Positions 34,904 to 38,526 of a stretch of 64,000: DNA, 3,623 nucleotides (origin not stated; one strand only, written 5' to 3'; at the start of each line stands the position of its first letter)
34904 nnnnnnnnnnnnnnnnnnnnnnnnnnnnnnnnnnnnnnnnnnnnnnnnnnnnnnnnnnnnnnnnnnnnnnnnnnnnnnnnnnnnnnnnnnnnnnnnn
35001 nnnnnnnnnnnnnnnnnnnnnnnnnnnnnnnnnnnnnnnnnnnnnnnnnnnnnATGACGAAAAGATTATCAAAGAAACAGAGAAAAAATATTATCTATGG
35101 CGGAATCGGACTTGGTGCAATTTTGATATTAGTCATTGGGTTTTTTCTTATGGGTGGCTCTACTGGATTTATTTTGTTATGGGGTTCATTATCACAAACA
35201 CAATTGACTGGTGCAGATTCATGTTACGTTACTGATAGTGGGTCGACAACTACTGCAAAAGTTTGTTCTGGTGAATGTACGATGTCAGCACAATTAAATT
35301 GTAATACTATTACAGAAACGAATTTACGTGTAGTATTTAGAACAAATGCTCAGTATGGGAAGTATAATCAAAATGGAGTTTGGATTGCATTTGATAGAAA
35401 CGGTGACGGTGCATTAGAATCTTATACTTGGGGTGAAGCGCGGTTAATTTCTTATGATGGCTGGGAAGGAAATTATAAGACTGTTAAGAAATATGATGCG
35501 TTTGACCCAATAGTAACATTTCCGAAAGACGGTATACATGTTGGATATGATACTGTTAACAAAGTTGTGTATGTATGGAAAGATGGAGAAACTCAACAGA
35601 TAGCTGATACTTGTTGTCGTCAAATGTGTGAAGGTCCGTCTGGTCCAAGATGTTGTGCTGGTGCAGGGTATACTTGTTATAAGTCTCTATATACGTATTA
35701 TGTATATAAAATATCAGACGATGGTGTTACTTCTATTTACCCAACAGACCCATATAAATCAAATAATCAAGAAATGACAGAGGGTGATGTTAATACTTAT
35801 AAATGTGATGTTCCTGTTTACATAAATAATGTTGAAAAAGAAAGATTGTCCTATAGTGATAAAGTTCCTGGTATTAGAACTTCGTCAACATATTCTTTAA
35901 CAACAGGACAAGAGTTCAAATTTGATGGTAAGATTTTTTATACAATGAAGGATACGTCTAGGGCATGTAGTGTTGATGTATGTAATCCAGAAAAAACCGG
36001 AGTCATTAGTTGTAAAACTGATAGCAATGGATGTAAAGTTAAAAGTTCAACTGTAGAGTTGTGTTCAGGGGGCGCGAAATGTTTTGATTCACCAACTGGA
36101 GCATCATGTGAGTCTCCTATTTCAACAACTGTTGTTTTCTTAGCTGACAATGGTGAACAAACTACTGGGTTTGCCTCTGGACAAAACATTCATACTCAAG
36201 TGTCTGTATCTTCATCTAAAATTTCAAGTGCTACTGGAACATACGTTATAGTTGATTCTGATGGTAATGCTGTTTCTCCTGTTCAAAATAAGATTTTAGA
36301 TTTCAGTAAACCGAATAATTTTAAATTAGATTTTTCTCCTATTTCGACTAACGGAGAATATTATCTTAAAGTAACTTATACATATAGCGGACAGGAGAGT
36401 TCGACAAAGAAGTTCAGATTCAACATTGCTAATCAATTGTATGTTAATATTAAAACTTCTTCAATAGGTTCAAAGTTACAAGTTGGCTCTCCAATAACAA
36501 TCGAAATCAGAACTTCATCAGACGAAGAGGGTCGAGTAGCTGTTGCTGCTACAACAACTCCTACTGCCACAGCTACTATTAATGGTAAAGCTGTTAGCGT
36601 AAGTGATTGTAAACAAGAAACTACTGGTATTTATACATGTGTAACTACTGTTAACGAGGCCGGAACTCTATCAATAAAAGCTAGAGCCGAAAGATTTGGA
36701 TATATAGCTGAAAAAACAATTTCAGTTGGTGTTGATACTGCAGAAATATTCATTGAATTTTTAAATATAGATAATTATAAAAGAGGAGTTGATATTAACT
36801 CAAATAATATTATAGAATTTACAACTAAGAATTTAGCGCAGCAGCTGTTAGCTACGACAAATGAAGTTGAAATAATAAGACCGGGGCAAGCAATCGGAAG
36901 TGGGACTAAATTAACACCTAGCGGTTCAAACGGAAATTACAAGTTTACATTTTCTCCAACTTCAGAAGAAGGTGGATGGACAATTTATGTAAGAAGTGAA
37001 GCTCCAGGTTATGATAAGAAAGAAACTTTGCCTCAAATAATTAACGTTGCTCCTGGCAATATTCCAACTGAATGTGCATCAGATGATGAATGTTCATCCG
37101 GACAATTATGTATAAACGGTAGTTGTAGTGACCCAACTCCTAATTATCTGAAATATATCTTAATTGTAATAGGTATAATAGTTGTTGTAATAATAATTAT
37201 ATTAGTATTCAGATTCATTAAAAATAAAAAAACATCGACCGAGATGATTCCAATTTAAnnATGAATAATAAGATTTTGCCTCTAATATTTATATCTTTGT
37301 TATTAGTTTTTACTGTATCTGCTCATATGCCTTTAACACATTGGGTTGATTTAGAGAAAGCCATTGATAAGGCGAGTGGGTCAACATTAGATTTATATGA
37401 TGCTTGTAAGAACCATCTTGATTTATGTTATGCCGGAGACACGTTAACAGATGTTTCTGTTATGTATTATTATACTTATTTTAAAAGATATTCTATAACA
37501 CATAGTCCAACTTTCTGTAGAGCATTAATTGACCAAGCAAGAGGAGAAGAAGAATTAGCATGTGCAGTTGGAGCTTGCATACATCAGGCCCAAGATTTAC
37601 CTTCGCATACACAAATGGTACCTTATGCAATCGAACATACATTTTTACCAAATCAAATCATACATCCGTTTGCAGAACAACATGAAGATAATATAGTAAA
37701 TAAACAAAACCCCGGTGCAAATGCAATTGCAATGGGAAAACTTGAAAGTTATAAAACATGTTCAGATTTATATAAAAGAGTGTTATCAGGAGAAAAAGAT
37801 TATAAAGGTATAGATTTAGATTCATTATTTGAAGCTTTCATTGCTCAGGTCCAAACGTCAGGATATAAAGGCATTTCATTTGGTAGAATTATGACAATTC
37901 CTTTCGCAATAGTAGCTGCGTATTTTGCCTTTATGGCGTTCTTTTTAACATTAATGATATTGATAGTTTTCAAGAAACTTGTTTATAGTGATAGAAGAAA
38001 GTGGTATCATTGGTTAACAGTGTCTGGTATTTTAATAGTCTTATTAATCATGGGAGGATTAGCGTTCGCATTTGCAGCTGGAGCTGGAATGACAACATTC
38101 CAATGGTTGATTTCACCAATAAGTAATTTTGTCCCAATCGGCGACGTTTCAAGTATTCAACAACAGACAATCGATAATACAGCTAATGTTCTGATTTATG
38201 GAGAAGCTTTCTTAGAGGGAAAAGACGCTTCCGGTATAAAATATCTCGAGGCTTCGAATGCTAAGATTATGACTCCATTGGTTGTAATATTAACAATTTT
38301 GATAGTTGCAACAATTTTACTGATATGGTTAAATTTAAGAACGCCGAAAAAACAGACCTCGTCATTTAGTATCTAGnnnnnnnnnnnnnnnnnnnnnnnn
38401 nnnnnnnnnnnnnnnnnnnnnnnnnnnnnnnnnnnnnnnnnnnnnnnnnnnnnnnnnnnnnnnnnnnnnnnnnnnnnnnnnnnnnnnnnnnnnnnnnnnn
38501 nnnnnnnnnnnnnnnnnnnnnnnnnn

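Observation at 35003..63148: Highly conserved 24-nt promoter-like motif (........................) repeated before at least seven structural and membrane genes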

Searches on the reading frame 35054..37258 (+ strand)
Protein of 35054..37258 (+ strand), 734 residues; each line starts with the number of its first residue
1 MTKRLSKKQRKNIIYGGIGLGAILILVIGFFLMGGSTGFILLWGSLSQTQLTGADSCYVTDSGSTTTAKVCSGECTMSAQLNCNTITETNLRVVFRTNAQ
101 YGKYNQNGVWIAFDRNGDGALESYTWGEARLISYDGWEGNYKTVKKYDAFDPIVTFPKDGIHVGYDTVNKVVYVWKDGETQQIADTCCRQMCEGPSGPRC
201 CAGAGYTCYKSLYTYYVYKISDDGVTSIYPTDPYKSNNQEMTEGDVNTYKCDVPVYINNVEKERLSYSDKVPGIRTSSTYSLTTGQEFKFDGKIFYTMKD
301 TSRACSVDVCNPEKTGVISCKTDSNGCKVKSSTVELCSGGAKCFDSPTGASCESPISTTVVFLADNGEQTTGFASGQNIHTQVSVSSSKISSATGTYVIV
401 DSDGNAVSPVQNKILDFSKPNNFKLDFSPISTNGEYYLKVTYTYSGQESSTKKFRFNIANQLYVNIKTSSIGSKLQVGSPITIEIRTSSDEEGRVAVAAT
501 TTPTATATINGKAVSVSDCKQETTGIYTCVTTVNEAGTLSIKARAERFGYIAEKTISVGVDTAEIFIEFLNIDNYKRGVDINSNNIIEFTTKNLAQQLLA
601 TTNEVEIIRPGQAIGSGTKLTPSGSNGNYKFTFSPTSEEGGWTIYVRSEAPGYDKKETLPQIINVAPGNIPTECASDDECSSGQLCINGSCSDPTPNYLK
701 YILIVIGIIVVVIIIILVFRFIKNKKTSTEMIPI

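Call 5: search_protein_families(library=phrogs, proteins=[window:35054-37258:+])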
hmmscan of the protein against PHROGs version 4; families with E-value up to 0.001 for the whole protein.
window:35054-37258:+ (734 aa): 0 families

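Call 7: search_protein_families(library=pfam, proteins=[window:35054-37258:+], max_evalue=0.01)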
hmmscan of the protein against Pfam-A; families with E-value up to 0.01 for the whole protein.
window:35054-37258:+ (734 aa): 2 families
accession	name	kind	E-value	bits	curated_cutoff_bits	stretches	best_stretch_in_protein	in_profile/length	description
PF14524.12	Wzt_C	-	0.0023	18.4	30.4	1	359-467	14-130/143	Wzt C-terminal domain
PF04706.18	Dickkopf_N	-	0.0028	18.4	25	1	672-692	31-51/51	Dickkopf N-terminal cysteine-rich region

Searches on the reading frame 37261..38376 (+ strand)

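Call 5: search_protein_families(library=phrogs, proteins=[window:37261-38376:+])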
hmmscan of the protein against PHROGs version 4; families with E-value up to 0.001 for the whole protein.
window:37261-38376:+ (371 aa): 0 families

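Call 13: search_protein_families(library=pfam, proteins=[window:37261-38376:+], max_evalue=0.01)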
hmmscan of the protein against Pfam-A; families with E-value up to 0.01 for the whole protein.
window:37261-38376:+ (371 aa): 1 family
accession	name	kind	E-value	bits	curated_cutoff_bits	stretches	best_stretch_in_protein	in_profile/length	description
PF00882.24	Zn_dep_PLPC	-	0.0025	18.2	26.8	1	49-143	22-121/167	Zinc dependent phospholipase C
